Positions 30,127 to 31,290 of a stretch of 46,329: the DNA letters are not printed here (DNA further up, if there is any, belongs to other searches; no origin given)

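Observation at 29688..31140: AT-rich three-ORF module of two small membrane proteins plus a TIR-like (Cap12/PycTIR-type) protein with a novel N-terminal domain: candidate defence or abortive-infection system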

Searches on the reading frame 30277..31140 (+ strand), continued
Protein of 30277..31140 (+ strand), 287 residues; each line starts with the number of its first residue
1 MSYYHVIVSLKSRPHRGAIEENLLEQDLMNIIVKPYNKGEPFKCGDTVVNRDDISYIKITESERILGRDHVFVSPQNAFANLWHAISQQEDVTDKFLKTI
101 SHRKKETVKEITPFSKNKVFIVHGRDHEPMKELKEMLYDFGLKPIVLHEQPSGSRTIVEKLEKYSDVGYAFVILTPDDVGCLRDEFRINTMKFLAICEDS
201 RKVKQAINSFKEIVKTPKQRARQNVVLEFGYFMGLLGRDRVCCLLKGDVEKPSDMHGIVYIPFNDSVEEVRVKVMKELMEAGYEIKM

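Call 35: fold_search(model_id=the predicted structure, library=pdb)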
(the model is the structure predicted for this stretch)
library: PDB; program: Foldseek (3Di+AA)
matches with E <= 10: 1057; with E <= 0.001: 7
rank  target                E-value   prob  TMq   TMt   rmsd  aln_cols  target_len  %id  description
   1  9lmq_B                3.0e-05  1.00  0.36  0.33   7.2       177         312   20  Cryo-EM structure of TIR-STING/c-di-GMP complex (released 2025-08-27)
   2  9lmq_D                4.7e-05  1.00  0.36  0.33   8.3       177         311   21  Cryo-EM structure of TIR-STING/c-di-GMP complex (released 2025-08-27)
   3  9lmr_C                8.2e-05  1.00  0.35  0.33   8.7       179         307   21  Cryo-EM structure of TIR-STING/c-di-GMP complex fiber (released 2025-08-27)
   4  9lmq_A                1.4e-04  1.00  0.30  0.29  10.1       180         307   18  Cryo-EM structure of TIR-STING/c-di-GMP complex (released 2025-08-27)
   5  9lmr_B                3.0e-04  1.00  0.36  0.34   7.0       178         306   21  Cryo-EM structure of TIR-STING/c-di-GMP complex fiber (released 2025-08-27)
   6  9lmr_A                5.3e-04  1.00  0.36  0.34   8.5       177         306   21  Cryo-EM structure of TIR-STING/c-di-GMP complex fiber (released 2025-08-27)
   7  7un8_C                9.8e-04  1.00  0.36  0.35   3.6       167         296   16  SfSTING with c-di-GMP single fiber (released 2022-07-27)
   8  5fkz                  4.4e-03  0.99  0.28  0.13   8.6       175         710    9  Structure of E.coli Constitutive lysine decarboxylase (released 2016-09-21)
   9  7uek                  1.0e-02  0.60  0.18  0.21  15.0       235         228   16  Crystal structure of a de novo designed ovoid TIM barrel OT3 (released 2023-01-18)
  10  4dik_A                1.3e-02  0.85  0.30  0.23  14.6       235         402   11  Flavo Di-iron protein H90A mutant from Thermotoga maritima (released 2012-10-17)
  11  4upb_A                1.5e-02  0.99  0.31  0.14   5.6       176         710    9  Electron cryo-microscopy of the complex formed between the hexameric ATPase RavA and the decameric inducible decarboxy (released 2014-08-20)
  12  1jeo                  1.7e-02  0.66  0.22  0.31  14.8       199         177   12  Crystal Structure of the Hypothetical Protein MJ1247 from Methanococcus jannaschii at 2.0 A Resolution Infers a Molecula (released 2002-02-20)
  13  8ekc_b                2.1e-02  0.66  0.24  0.28  16.8       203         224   12  Escherichia coli 70S ribosome bound to thermorubin, deacylated P-site tRNAfMet and aminoacylated A-site Phe-tRNA (released 2022-12-07)
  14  8di1                  2.5e-02  0.20  0.15  0.18  18.0       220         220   14  Bfo2294: Tannerella forsythia 2-Keto-3-deoxy-6-phosphogluconate aldolase (KDPG) and 4-Hydroxy-2-oxoglutarate aldolase (K (released 2022-08-17)
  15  8gni_B                2.8e-02  0.97  0.31  0.57  11.3       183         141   15  Human SARM1 bounded with NMN and Nanobody-C6, Conformation 1 (released 2023-01-18)
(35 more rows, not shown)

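Call 75: search_solved_structures(query=A1, max_evalue=0.01, show_alignments=3)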
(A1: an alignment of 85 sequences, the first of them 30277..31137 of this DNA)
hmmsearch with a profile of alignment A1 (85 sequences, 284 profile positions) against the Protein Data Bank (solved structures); distinct sequences matched with E-value up to 0.01: 3.
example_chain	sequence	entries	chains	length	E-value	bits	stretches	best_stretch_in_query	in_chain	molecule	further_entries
9lmq_A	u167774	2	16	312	1.9e-08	37.3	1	199-262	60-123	CD-NTase-associated protein 12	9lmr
7un8_A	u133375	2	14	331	4.3e-07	32.9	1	190-263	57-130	CD-NTase-associated protein 12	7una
8jsj_A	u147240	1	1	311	1.3e-05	28.1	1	170-265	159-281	PycTIR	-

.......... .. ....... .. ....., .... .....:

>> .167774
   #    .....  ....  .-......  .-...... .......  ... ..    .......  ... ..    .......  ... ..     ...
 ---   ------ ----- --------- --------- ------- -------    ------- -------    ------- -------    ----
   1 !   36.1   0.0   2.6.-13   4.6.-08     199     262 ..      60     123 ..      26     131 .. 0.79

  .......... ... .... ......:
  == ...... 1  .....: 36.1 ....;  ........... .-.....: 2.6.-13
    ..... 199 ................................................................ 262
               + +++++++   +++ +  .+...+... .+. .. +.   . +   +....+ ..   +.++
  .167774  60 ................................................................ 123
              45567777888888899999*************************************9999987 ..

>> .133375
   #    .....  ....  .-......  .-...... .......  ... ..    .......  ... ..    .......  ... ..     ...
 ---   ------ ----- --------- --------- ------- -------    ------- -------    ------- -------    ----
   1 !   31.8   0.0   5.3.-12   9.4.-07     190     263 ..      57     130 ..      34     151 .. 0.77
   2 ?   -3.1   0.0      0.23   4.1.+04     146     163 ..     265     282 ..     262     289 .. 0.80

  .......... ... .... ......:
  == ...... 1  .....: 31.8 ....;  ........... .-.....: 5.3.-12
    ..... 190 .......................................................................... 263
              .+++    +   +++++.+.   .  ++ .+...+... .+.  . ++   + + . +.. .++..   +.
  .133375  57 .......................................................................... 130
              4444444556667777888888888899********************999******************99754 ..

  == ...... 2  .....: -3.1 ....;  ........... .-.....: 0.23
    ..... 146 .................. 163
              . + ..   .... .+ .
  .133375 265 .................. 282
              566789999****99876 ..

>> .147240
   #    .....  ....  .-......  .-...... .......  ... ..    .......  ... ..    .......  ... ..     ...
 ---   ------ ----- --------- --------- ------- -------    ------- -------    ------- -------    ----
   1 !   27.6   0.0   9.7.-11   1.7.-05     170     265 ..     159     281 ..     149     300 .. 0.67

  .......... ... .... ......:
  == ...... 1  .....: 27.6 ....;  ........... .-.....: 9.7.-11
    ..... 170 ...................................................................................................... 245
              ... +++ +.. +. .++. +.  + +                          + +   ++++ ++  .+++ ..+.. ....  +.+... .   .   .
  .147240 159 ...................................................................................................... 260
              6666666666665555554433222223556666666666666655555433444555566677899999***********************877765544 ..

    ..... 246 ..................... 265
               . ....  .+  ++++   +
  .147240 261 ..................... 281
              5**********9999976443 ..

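Call 76: search_protein_families(library=phrogs, proteins=[window:30277-31140:+], max_evalue=0.1)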
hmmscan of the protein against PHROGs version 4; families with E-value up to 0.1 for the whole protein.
window:30277-31140:+ (287 aa): 1 family
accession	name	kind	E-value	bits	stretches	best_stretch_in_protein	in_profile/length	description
phrog_16442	-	unknown function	6.8e-53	180.7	2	216-285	217-286/287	-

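Call 86: search_dna_similar(query=window:30277-31137:+, collection=phages, mode=protein, max_evalue=0.00001, max_rows=15)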
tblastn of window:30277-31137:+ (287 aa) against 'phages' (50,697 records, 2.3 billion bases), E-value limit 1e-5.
Records with a match: 4; places in all: 4; records where one place covers at least 80% of the query: 1.
Best place of each record, by identity: <60% 4.
By first word of the organism name: Escherichia 3; Salmonella 1.
By host as written in the record: Escherichia coli 3; Salmonella enterica subsp. enterica serovar Kentucky 1.
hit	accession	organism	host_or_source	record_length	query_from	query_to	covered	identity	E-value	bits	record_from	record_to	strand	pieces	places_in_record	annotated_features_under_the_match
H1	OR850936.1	Salmonella phage S.Kent 1-2-1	Salmonella enterica subsp. enterica ...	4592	4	287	99%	31.7%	4e-36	142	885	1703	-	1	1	record has no annotation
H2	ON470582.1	Escherichia phage vB_EcoM-689R2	Escherichia coli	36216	118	284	58%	35.3%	1e-19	94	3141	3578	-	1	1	TIR-like domain-containing protein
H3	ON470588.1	Escherichia phage vB_EcoM-611R5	Escherichia coli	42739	118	284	58%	35.3%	1e-19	94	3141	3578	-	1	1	TIR-like domain-containing protein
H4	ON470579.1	Escherichia phage vB_EcoM-606R2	Escherichia coli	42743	118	284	58%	35.3%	1e-19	94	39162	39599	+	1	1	TIR-like domain-containing protein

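Call 87: search_dna_similar(query=window:30277-31137:+, collection=plasmids, mode=protein, max_evalue=0.00001, max_rows=20)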
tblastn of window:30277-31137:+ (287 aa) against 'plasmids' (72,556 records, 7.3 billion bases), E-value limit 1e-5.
Records with a match: 1165; places in all: 1179; records where one place covers at least 80% of the query: 7.
Best place of each record, by identity: 60-80% 6; <60% 1159.
By first word of the organism name: Klebsiella 617; Escherichia 368; Salmonella 65; Enterobacter 23; Pseudomonas 11; Burkholderia 9; Bacillus 7; Rhizobium 6; Agrobacterium 5; Shigella 5; and 28 more.
By predicted mobility (MOB-suite, as given by PLSDB): conjugative 581; non-mobilizable 511; mobilizable 73.
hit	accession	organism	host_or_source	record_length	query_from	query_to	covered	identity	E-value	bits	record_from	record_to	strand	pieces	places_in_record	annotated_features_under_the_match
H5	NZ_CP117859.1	Komagataeibacter oboediens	Cell culture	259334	3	287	99%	33.3%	5e-31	129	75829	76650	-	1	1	nucleotide-binding protein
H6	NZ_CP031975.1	Acinetobacter haemolyticus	Homo sapiens,Peritoneal dialysis liquid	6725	3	285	99%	32.0%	1e-30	127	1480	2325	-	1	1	nucleotide-binding protein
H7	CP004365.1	Komagataeibacter xylinus E25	-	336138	3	287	99%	31.7%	8e-31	128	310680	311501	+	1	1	putative nucleotide-binding protein containing TIR-like domain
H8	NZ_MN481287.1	Acinetobacter pittii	-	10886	3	287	99%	29.4%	8e-26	114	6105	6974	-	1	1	nucleotide-binding protein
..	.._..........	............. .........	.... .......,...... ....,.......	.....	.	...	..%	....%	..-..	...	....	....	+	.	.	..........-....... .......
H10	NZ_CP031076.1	Bacillus mycoides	cell culture,soil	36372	3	287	99%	28.6%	8e-29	122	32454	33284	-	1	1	nucleotide-binding protein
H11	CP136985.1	Pseudomonas aeruginosa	Homo sapiens,Wound/Abscess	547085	70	285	75%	37.2%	4e-30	126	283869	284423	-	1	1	nucleotide-binding protein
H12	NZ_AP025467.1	Vibrio chagasii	-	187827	93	286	68%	40.1%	1e-32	133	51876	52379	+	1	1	nucleotide-binding protein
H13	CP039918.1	Agrobacterium tumefaciens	-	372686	70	285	75%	35.6%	6e-30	125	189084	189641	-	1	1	hypothetical protein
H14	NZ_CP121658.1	Rhizobium sp. CB3171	Calliandra calothyrsus,cell culture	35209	84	285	70%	37.4%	7e-33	134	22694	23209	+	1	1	nucleotide-binding protein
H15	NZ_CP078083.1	Bacillus tropicus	Cell culture,soil sample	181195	72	285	75%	35.3%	1e-29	124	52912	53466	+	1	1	nucleotide-binding protein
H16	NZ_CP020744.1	Bacillus mycoides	whole organism,soil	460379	3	258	89%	29.3%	5e-20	97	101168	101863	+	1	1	none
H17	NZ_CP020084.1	Blastomonas fulva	Cell culture,microcystis culture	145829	100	285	65%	39.8%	8e-33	134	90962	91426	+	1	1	nucleotide-binding protein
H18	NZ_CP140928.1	Sinorhizobium medicae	Medicago lupulina,whole organism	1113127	100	281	63%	40.4%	5e-27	117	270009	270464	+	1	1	record has no annotation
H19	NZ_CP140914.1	Sinorhizobium medicae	Medicago lupulina,whole organism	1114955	100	281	63%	40.4%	5e-27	117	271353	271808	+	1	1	record has no annotation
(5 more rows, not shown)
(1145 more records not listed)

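Call 88: get_annotated_region(hit=H6, flank=4000)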
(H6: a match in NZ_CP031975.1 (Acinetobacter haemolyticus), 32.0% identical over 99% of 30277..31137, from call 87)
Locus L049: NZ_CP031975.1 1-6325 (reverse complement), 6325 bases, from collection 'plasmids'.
description: Acinetobacter haemolyticus strain AN59 plasmid pAhaemAN59a, complete sequence
organism: Acinetobacter haemolyticus (NCBI taxid 29430)
taxonomy: Bacteria; Pseudomonadota; Gammaproteobacteria; Moraxellales; Moraxellaceae; Acinetobacter; Acinetobacter haemolyticus
host: -; source: Homo sapiens,Peritoneal dialysis liquid; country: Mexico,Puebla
typing (MOB-suite, as given by PLSDB): non-mobilizable; replicon rep_cluster_1154
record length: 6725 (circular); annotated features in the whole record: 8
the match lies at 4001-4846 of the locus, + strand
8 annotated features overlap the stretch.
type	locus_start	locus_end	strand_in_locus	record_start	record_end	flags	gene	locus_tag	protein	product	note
CDS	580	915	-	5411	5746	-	-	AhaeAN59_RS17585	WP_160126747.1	hypothetical protein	-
CDS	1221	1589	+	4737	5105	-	-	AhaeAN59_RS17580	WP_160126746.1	LysR family transcriptional regulator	-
CDS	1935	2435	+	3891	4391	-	-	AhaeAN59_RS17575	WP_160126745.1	hypothetical protein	-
CDS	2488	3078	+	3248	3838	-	-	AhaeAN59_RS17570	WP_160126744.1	type II toxin-antitoxin system MqsA family antitoxin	-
CDS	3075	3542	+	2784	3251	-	-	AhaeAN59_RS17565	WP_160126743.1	preprotein translocase subunit SecB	-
CDS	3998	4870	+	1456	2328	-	-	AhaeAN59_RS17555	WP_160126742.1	nucleotide-binding protein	-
CDS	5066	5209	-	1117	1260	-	-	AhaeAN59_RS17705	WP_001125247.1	hypothetical protein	-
CDS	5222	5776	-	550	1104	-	-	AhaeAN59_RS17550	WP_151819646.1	plasmid replication DNA-binding protein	-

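Call 89: get_annotated_region(hit=H5, flank=6000)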
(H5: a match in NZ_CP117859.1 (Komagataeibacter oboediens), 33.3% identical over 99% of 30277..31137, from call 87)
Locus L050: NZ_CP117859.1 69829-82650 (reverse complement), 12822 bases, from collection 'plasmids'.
description: Komagataeibacter oboediens strain NCIB 8034 plasmid pKOB1, complete sequence
organism: Komagataeibacter oboediens (NCBI taxid 65958)
taxonomy: Bacteria; Pseudomonadota; Alphaproteobacteria; Rhodospirillales; Acetobacteraceae; Komagataeibacter; Komagataeibacter oboediens
host: -; source: Cell culture; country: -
typing (MOB-suite, as given by PLSDB): conjugative; relaxase MOBF,MOBP; mating-pair formation MPF_I
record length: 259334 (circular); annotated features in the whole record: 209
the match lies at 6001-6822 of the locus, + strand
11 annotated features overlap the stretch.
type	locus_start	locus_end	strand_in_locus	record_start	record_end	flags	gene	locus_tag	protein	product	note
CDS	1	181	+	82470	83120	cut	-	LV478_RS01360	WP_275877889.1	SOS response-associated peptidase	GO:0018142 - obsolete protein-DNA covalent cross-linking [Evidence IEA]; GO:0009432 - SOS response [Evidence IEA]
CDS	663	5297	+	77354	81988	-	-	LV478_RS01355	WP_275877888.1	type ISP restriction/modification enzyme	-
CDS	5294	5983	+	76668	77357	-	-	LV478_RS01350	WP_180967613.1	type ISP restriction/modification enzyme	-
CDS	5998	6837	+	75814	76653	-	-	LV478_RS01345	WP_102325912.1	nucleotide-binding protein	-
CDS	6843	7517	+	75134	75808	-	-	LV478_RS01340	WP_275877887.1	hypothetical protein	-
CDS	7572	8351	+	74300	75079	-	-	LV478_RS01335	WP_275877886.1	hypothetical protein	-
CDS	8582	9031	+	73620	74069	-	-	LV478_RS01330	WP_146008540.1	hypothetical protein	-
CDS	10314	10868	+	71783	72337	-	-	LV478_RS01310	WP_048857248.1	hypothetical protein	-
CDS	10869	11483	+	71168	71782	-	-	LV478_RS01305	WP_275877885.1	RES family NAD+ phosphorylase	-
CDS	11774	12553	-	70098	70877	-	-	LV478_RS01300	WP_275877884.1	segregation/condensation protein A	-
CDS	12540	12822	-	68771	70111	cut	-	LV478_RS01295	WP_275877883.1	transposase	-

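Call 90: get_annotated_region(hit=H10, flank=5000)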
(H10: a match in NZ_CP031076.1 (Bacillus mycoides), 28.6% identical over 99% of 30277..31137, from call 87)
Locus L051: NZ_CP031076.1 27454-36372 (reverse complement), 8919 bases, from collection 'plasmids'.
description: Bacillus mycoides strain BPN401 plasmid pl36, complete sequence
organism: Bacillus mycoides (NCBI taxid 1405)
taxonomy: Bacteria; Bacillota; Bacilli; Bacillales; Bacillaceae; Bacillus; Bacillus mycoides
host: -; source: cell culture,soil; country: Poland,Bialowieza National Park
typing (MOB-suite, as given by PLSDB): non-mobilizable
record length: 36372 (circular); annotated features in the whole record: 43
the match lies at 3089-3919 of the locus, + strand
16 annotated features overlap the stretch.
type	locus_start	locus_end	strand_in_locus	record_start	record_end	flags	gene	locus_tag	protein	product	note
CDS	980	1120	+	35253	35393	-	-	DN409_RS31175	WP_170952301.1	hypothetical protein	-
CDS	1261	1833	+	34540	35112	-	-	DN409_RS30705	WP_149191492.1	DUF6037 family protein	-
CDS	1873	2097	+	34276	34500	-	-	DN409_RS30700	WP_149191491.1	hypothetical protein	-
CDS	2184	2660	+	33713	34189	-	-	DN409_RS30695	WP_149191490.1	hypothetical protein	-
CDS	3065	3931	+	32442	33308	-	-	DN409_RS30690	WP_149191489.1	nucleotide-binding protein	-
CDS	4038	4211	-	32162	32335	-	-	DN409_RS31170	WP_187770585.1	hypothetical protein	-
CDS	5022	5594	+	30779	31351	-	-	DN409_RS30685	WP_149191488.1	tyrosine-type recombinase/integrase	GO:0015074 - DNA integration [Evidence IEA]; GO:0006310 - DNA recombination [Evidence IEA]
CDS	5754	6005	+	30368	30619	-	-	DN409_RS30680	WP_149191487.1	hypothetical protein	-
CDS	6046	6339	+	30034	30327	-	-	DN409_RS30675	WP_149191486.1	hypothetical protein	-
CDS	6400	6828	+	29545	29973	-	-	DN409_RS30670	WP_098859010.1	hypothetical protein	-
CDS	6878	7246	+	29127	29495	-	-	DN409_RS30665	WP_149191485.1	hypothetical protein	-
CDS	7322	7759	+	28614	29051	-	-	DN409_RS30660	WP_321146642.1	NucA/NucB deoxyribonuclease domain-containing protein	-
CDS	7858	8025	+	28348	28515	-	-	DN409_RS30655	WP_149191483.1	CopG family transcriptional regulator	-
CDS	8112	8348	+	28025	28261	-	-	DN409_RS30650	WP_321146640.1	DUF3961 domain-containing protein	-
CDS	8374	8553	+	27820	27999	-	-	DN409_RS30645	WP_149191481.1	hypothetical protein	-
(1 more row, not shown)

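Call 103: find_related_loci(query=A1, collection=viral_contigs, flank=6000)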
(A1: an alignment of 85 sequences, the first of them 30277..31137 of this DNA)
Query A1 (287 aa) in viral_contigs; peptide patterns used: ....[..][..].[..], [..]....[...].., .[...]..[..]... (x = any residue, [..] = any of these).
94 stretches matched a pattern; 59 encode a relative of the query (tblastn E <= 1e-3); 59 distinct loci.
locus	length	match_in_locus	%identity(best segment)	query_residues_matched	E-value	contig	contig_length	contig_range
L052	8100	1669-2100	40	112-285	6e-34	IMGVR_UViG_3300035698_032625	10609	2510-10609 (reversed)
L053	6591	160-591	40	112-285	5e-34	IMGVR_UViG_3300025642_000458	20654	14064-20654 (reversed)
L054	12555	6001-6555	35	72-285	2e-33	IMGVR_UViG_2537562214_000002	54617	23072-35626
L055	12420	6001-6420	43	117-285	2e-33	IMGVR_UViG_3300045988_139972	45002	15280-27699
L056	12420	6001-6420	43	117-285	2e-33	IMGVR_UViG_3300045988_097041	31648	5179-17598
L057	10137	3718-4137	43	117-285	2e-33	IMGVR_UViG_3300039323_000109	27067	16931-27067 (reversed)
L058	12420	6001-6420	39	117-285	8e-31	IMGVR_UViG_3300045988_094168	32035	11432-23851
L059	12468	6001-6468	38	106-285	1e-29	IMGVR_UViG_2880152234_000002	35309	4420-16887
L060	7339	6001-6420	36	119-285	3e-29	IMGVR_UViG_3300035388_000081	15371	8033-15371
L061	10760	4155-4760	30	67-285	1e-28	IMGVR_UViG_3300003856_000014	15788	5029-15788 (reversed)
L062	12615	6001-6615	31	42-285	7e-29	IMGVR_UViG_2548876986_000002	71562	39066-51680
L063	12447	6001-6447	38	112-284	8e-28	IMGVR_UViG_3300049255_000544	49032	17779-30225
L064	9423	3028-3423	39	141-278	5e-25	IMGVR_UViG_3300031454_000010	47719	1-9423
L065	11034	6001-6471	34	109-283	3e-24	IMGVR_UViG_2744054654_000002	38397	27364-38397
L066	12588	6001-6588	30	72-285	3e-24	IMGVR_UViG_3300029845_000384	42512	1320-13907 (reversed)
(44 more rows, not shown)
